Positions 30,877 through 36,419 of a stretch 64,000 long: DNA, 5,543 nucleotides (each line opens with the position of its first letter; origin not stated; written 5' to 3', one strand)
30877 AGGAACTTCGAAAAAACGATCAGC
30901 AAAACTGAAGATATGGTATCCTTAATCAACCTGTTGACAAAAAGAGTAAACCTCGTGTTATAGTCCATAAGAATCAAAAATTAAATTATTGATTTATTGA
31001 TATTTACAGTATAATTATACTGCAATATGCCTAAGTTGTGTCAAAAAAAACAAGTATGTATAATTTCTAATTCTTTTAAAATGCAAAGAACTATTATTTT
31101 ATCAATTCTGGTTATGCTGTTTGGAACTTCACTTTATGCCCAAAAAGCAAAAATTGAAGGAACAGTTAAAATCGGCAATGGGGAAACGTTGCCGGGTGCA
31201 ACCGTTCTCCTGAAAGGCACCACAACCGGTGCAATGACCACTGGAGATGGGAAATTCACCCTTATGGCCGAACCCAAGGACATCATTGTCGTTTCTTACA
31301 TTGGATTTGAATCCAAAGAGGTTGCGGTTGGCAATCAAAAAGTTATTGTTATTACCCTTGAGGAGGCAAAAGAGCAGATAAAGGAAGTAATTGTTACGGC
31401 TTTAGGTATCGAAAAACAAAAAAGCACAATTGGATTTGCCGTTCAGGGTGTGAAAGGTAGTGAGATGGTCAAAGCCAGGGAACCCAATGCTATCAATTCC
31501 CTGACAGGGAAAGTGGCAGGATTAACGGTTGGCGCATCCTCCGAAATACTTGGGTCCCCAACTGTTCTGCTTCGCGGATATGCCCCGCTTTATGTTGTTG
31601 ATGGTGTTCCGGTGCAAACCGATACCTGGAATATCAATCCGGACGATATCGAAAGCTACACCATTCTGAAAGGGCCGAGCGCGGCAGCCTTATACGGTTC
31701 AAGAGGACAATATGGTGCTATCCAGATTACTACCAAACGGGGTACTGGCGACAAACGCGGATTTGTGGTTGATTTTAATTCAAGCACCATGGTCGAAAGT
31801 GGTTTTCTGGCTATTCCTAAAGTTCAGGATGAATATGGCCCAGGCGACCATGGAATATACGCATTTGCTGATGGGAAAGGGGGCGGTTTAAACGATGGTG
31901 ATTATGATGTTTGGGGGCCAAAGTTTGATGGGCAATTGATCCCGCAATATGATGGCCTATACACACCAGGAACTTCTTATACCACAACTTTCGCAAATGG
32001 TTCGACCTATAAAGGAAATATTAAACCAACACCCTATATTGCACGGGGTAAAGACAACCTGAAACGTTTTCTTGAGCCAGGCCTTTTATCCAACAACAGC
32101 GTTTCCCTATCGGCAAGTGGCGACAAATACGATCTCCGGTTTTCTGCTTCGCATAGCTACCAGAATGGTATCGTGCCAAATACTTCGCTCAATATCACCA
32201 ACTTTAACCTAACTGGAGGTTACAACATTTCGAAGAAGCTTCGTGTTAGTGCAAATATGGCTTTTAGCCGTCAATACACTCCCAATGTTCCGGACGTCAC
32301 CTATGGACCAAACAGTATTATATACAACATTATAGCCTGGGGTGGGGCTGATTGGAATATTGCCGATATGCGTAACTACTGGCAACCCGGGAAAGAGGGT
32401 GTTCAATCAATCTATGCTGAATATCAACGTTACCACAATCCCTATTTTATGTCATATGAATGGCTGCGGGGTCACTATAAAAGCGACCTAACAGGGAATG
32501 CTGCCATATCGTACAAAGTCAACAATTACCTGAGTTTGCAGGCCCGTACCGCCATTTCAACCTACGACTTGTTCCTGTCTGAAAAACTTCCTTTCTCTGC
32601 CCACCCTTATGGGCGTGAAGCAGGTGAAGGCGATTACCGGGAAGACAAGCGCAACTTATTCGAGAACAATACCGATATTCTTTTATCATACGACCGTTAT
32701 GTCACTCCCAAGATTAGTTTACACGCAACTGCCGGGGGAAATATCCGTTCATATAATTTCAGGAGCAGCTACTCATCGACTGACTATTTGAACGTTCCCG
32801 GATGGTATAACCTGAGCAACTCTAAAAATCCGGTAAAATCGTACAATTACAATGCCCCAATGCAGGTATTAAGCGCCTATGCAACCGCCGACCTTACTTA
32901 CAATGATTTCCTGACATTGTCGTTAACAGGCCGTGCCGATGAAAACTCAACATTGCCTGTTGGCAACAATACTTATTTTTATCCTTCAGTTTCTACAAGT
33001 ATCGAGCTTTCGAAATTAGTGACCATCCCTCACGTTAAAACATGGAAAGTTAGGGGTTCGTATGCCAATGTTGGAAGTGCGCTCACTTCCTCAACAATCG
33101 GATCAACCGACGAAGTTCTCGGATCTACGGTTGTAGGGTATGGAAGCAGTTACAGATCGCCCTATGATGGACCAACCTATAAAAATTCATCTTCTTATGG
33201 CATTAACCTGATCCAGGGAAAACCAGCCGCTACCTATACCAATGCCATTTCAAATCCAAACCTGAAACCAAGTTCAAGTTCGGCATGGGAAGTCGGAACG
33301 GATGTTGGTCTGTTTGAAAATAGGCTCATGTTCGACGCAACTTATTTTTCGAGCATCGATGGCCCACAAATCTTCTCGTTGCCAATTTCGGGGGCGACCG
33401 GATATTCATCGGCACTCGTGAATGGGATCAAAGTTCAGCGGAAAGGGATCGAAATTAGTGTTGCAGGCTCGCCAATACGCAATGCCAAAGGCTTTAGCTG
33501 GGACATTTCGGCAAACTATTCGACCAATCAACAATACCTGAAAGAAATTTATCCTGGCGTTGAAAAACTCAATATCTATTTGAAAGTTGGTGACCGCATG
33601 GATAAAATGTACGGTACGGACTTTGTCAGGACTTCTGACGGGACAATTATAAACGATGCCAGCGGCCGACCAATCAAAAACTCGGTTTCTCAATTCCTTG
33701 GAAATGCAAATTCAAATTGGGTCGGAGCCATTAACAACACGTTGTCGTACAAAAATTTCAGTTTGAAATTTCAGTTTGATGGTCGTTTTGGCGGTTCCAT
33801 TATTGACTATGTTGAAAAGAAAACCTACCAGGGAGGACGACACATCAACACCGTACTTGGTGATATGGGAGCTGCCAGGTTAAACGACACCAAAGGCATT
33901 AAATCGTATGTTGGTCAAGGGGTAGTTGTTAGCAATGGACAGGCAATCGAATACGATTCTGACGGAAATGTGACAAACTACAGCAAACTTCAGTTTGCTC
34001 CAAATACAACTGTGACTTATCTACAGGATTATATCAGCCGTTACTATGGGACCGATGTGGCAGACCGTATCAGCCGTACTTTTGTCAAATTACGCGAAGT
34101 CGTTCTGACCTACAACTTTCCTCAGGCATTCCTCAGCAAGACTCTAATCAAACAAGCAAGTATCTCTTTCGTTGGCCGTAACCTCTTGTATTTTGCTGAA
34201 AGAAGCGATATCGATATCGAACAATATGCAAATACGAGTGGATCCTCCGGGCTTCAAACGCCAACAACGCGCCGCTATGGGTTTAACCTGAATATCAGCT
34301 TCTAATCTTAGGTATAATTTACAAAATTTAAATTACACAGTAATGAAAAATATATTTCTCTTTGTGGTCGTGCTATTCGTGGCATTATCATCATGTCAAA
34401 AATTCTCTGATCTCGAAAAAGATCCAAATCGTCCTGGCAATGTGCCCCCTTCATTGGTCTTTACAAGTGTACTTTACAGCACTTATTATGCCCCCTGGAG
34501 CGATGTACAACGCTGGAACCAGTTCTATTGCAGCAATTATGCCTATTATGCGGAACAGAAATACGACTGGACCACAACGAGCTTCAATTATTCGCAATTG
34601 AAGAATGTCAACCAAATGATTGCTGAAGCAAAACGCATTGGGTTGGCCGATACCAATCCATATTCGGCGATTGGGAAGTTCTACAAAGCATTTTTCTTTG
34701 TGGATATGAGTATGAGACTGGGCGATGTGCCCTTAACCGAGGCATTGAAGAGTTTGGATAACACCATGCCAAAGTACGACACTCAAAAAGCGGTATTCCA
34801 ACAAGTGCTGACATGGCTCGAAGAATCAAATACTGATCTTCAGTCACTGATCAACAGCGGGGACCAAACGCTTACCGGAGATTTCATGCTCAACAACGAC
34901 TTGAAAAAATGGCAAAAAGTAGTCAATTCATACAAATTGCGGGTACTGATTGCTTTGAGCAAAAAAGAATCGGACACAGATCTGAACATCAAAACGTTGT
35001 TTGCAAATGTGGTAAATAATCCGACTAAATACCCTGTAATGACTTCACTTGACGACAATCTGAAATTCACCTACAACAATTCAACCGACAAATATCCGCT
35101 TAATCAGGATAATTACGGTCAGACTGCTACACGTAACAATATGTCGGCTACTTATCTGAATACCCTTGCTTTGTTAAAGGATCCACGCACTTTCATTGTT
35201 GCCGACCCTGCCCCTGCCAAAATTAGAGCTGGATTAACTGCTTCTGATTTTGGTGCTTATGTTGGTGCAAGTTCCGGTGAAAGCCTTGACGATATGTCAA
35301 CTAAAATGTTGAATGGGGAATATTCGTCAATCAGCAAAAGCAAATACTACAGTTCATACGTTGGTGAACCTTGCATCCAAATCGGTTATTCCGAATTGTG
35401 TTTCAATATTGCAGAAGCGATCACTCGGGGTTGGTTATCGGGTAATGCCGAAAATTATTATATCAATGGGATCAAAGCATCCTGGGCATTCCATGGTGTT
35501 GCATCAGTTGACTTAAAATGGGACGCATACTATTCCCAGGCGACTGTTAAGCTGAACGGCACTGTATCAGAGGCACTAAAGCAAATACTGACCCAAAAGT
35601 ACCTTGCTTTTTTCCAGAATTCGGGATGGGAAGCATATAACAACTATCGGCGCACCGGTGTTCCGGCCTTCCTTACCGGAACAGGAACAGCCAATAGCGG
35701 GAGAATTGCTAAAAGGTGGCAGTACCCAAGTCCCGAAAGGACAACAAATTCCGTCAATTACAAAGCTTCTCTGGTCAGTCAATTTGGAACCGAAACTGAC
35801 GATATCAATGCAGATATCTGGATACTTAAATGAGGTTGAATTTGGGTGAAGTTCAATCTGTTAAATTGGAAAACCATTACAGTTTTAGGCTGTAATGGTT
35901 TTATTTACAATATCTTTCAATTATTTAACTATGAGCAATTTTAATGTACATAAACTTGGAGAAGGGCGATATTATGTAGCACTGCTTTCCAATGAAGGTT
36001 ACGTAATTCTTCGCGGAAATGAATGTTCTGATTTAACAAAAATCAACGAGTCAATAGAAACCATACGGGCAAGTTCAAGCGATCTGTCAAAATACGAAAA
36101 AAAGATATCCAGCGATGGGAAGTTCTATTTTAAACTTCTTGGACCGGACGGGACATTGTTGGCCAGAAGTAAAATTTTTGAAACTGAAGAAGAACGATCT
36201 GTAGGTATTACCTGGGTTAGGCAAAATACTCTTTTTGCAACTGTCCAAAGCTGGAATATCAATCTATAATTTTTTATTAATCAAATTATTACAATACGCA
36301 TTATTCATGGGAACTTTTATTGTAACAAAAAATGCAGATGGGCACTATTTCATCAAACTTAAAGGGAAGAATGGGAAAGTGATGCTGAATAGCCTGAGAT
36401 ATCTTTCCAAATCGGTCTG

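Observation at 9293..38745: Window-wide candidate regulon defined by (T)GTAAC direct repeats phased at exact 11-bp multiples (Pho-box-like)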

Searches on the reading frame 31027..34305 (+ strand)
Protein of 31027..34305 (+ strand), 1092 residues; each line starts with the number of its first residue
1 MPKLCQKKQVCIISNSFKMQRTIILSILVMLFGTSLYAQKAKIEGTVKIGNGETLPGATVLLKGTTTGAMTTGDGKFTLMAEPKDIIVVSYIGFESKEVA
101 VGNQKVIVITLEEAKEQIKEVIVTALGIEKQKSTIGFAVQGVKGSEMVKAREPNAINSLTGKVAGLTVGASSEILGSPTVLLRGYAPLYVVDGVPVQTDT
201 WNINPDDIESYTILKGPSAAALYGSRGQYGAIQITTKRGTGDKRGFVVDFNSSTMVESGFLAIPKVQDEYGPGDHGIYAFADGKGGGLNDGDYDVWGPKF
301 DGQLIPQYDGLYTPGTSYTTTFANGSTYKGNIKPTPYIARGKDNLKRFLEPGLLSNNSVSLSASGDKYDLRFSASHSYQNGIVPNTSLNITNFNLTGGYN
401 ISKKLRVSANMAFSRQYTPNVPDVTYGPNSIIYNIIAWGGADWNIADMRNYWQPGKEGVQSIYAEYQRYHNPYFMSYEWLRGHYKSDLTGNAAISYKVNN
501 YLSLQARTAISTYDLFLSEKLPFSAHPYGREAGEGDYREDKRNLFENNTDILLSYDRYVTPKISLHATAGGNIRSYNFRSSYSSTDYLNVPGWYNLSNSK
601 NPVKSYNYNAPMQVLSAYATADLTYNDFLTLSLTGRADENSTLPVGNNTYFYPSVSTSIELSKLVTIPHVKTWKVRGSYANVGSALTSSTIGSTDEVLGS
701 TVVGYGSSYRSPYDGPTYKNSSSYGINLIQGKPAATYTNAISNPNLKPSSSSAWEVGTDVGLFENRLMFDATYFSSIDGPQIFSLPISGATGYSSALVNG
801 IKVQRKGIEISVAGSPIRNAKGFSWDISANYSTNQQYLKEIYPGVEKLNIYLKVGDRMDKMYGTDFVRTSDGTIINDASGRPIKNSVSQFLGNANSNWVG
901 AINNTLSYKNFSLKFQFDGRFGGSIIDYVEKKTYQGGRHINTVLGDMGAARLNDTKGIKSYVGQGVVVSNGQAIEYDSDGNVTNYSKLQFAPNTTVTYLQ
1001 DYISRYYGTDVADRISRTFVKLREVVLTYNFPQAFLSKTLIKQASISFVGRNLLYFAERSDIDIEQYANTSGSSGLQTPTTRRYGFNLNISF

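Call 6: search_protein_families(library=pfam, proteins=[window:31027-34305:+])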
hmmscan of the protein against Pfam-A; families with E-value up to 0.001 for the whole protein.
window:31027-34305:+ (1092 aa): 4 families
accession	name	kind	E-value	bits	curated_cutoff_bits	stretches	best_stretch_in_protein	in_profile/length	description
PF13715.12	CarbopepD_reg_2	-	2e-14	53.8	32.2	1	43-123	1-88/88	CarboxypepD_reg-like domain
PF07715.20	Plug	-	9.2e-13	49.1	23.9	1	133-230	3-106/107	TonB-dependent Receptor Plug Domain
PF00593.30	TonB_dep_Rec_b-barrel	-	5.7e-11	43.4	27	1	455-835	10-350/436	TonB dependent receptor-like, beta-barrel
PF13620.12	CarboxypepD_reg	-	4.3e-08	33.8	32.3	1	43-111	2-81/82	Carboxypeptidase regulatory-like domain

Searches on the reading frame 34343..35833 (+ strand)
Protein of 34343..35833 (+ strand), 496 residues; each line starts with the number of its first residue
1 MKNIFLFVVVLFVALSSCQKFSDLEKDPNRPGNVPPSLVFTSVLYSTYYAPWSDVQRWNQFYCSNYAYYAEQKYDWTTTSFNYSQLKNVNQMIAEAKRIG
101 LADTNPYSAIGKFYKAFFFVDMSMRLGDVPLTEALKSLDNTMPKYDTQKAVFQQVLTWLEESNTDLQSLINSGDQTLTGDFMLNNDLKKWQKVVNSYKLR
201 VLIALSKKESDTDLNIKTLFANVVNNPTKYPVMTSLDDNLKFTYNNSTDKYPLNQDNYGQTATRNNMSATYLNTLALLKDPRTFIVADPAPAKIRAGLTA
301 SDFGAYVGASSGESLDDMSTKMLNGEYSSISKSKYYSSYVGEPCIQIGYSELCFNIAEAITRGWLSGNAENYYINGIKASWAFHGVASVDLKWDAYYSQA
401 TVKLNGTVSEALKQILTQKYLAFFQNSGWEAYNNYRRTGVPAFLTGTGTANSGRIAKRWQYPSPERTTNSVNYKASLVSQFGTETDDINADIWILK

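Call 6: search_protein_families(library=pfam, proteins=[window:34343-35833:+])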
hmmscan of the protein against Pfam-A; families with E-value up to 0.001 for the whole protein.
window:34343-35833:+ (496 aa): 2 families
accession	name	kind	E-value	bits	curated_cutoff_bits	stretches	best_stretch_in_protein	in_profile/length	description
PF12771.13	SusD-like_2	-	6.6e-68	229.9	27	1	28-462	1-415/415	Starch-binding associating with outer membrane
PF12741.13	SusD-like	-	1.9e-37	129.8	27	1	44-493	52-493/495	Susd and RagB outer membrane lipoprotein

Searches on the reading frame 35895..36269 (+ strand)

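Call 4: search_protein_families(library=pfam, proteins=[window:35895-36269:+])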
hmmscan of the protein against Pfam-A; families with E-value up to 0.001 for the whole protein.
window:35895-36269:+ (124 aa): 1 family
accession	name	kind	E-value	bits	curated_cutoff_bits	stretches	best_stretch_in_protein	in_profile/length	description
PF07411.17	DUF1508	-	2.4e-09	37.4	22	1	73-117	2-46/48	Domain of unknown function (DUF1508)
